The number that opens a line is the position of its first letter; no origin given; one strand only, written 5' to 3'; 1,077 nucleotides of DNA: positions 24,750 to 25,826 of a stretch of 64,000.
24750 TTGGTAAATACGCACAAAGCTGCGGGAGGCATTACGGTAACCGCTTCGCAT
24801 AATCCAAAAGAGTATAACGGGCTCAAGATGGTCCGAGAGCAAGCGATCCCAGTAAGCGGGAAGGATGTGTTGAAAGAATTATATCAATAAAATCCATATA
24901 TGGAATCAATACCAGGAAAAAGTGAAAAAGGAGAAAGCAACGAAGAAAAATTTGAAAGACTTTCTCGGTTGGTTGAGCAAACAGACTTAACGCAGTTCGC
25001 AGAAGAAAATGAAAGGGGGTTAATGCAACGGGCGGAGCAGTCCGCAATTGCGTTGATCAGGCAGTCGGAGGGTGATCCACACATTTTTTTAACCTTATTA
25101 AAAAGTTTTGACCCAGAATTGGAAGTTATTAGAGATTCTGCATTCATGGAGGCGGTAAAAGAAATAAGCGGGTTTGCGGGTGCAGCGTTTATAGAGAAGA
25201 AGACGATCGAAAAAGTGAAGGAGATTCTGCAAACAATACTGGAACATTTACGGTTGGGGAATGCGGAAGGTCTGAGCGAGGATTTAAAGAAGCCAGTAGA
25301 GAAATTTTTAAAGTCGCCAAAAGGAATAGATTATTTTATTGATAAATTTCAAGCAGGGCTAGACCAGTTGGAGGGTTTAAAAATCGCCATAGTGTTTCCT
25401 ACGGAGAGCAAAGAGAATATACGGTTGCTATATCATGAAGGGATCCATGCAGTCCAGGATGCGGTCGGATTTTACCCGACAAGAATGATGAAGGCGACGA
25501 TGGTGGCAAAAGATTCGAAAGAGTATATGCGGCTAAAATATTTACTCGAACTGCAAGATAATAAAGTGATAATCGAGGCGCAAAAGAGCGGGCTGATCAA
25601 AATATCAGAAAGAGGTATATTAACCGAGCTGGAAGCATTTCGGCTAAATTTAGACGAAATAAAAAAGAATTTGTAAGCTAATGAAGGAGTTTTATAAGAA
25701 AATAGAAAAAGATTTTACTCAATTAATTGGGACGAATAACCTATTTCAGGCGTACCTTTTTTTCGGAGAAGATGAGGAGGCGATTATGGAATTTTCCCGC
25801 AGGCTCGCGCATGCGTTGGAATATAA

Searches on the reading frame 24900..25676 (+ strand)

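Call 6: search_protein_families(library=pfam, proteins=[window:24900-25676:+], max_evalue=0.01)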
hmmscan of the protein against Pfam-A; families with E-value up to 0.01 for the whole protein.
window:24900-25676:+ (258 aa): 1 family
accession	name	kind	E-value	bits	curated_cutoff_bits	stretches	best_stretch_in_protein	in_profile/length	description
PF03464.20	eRF1_2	-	0.00062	20.5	27.1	0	3-47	31-74/133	eRF1 domain 2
